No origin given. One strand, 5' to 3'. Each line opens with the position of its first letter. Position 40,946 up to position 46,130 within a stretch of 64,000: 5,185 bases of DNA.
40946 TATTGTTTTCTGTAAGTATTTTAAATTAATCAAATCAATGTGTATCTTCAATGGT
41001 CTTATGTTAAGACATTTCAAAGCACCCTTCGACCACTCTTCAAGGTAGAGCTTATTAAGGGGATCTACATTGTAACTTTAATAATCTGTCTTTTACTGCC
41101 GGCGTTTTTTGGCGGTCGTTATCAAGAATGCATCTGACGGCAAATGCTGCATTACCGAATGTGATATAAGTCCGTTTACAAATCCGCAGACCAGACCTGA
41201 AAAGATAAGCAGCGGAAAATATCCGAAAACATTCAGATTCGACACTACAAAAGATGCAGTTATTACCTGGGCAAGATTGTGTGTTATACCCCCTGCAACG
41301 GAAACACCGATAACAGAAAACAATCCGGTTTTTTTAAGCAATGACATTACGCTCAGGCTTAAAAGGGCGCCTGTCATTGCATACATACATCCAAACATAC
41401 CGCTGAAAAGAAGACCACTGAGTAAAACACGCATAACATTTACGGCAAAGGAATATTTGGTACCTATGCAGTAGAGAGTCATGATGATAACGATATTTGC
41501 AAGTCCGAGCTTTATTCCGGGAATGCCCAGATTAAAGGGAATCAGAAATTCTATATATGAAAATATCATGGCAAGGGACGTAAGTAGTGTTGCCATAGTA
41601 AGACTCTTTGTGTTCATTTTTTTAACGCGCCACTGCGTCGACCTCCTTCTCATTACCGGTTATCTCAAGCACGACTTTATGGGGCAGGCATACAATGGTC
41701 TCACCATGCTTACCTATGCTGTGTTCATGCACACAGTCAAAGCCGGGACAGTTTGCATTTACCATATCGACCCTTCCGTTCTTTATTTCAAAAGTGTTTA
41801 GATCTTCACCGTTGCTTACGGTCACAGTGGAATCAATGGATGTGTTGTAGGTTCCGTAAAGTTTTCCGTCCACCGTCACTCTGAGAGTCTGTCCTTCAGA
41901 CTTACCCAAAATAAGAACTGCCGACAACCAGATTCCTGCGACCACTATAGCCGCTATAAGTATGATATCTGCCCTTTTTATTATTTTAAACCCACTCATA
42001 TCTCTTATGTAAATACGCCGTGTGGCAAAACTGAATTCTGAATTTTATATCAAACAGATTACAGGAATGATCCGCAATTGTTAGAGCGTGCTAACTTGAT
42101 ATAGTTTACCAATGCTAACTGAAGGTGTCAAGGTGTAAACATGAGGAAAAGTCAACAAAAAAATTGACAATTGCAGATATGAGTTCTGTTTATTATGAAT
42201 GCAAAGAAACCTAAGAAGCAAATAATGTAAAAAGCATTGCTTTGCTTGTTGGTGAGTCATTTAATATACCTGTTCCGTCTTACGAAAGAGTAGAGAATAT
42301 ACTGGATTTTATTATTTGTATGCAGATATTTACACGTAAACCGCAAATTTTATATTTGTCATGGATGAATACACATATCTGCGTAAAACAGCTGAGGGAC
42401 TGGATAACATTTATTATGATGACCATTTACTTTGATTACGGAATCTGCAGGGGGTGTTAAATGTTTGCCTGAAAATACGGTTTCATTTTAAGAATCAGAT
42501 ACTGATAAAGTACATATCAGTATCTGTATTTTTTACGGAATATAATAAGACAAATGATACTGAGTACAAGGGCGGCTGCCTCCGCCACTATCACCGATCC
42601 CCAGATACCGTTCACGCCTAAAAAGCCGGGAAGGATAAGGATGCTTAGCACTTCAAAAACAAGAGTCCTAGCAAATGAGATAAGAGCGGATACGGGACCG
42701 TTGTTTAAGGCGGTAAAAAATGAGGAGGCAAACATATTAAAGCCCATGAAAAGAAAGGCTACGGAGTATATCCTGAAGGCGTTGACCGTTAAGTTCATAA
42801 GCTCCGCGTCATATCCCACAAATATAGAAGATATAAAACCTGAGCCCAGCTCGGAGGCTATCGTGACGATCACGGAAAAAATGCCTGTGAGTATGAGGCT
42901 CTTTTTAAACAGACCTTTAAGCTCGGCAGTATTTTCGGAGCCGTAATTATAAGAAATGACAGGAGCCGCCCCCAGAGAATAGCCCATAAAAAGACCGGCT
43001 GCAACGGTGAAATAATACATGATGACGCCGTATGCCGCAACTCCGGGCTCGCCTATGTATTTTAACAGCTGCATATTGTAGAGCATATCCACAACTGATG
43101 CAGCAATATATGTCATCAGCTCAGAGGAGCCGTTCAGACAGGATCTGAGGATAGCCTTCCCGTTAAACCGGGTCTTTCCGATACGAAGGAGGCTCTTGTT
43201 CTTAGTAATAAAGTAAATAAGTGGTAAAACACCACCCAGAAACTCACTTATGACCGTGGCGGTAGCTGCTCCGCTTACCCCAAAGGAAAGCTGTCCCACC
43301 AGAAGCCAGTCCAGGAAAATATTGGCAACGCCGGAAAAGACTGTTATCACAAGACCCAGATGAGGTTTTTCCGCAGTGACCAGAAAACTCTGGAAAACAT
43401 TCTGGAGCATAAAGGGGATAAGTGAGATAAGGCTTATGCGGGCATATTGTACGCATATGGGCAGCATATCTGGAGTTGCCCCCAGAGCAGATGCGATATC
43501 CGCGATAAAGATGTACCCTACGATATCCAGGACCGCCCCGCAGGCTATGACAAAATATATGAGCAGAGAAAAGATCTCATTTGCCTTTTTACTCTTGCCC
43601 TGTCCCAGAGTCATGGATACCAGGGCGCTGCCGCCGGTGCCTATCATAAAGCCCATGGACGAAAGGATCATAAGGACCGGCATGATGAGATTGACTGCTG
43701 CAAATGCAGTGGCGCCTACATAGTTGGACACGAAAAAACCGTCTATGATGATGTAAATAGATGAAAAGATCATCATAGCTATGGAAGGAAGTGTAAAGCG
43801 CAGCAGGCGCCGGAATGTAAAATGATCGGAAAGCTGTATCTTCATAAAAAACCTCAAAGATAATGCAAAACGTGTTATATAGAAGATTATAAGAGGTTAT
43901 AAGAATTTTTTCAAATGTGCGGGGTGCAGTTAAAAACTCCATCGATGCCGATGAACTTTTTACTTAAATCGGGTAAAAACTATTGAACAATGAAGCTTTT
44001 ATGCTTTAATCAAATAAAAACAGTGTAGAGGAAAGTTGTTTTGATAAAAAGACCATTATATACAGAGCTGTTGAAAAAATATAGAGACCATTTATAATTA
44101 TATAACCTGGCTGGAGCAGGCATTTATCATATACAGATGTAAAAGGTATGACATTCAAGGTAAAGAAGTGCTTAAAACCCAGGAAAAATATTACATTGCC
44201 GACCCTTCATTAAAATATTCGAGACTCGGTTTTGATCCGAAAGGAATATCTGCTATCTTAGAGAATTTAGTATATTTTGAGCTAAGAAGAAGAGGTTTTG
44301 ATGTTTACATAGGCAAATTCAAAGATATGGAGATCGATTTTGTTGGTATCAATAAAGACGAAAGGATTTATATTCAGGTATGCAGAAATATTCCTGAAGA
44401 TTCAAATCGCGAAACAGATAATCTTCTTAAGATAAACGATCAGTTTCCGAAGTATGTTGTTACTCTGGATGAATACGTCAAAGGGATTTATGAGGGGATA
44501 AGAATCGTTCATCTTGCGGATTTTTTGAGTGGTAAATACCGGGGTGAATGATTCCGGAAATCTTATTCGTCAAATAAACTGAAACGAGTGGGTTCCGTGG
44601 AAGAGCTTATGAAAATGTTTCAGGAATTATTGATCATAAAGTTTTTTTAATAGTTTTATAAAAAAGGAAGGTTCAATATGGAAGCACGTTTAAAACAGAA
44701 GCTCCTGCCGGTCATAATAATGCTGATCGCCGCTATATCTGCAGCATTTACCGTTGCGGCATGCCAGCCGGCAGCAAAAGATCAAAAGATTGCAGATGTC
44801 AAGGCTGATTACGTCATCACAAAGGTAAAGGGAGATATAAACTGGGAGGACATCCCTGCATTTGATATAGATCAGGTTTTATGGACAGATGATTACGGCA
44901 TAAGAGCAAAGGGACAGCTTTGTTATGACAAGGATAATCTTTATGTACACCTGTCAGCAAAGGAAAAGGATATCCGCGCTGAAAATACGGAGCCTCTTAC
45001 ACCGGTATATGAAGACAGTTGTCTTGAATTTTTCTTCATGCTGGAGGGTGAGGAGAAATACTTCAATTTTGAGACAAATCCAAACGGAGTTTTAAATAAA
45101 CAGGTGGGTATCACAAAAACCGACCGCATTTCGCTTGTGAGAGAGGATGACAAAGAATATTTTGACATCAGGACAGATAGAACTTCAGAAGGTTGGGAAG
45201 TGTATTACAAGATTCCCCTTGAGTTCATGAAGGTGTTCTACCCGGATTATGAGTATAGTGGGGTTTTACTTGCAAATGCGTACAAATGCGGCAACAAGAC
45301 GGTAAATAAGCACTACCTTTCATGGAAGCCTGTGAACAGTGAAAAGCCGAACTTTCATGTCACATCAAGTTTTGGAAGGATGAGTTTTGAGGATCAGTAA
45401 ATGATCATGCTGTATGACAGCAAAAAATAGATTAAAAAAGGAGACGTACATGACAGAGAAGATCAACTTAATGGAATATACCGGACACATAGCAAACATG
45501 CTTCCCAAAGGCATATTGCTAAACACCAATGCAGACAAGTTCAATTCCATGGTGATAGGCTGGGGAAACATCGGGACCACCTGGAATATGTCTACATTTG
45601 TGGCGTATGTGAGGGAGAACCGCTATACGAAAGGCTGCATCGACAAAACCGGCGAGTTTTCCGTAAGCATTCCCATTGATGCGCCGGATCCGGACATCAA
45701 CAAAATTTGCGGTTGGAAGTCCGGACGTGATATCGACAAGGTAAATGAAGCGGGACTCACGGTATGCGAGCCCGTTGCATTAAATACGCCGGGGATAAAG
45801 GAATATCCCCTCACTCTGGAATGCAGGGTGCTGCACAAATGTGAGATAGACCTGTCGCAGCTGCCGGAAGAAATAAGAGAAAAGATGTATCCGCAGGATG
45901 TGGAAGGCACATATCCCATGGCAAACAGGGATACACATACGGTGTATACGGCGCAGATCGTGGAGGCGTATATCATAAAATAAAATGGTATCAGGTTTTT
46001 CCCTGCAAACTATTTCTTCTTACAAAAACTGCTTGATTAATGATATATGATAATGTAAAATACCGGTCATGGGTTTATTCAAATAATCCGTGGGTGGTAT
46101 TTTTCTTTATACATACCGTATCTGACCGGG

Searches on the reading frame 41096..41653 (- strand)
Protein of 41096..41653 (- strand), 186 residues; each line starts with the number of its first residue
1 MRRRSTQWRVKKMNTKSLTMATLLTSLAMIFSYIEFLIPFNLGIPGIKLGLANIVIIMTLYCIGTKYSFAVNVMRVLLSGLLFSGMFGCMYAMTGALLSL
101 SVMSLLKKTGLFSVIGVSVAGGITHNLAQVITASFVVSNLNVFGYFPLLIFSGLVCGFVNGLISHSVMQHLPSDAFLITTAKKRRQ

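Call 3: search_protein_families(library=pfam, proteins=[window:41096-41653:-], max_evalue=0.01)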
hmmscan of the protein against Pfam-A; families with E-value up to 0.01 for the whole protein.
window:41096-41653:- (186 aa): 1 family
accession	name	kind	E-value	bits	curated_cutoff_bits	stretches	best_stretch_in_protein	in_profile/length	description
PF07456.16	Hpre_diP_synt_I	-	1.2e-35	123.1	30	1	24-165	1-145/147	Heptaprenyl diphosphate synthase component I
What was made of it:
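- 41093..41653 (-): EetB-family ECF-S-like FAD exporter subunit. Pfam PF07456, 123 bits (call 3).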

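Call 4: search_protein_families(library=ncbifam, proteins=[window:41096-41653:-], max_evalue=0.01)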
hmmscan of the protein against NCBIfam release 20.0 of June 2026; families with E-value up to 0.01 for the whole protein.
window:41096-41653:- (186 aa): 0 families

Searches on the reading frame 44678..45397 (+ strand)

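Call 34: search_protein_families(library=pfam, proteins=[window:44678-45397:+], max_evalue=0.001)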
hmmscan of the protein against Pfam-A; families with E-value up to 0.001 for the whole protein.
window:44678-45397:+ (240 aa): 2 families
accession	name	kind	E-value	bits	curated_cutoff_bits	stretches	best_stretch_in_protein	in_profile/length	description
PF16011.10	CBM9_2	-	6.4e-29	101.6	25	1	57-237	10-199/199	Carbohydrate-binding family 9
PF06452.16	CBM9_1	-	8.2e-07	29.5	23.4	1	52-238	5-183/185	Carbohydrate family 9 binding domain-like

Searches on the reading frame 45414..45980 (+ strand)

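Call 34: search_protein_families(library=pfam, proteins=[window:45414-45980:+], max_evalue=0.001)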
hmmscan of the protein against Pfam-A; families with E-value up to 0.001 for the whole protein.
window:45414-45980:+ (189 aa): 1 family
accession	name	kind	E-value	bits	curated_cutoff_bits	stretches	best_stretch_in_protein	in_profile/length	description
PF01613.24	Flavin_Reduct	-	4e-09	37.2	27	1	60-186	35-132/153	Flavin reductase like domain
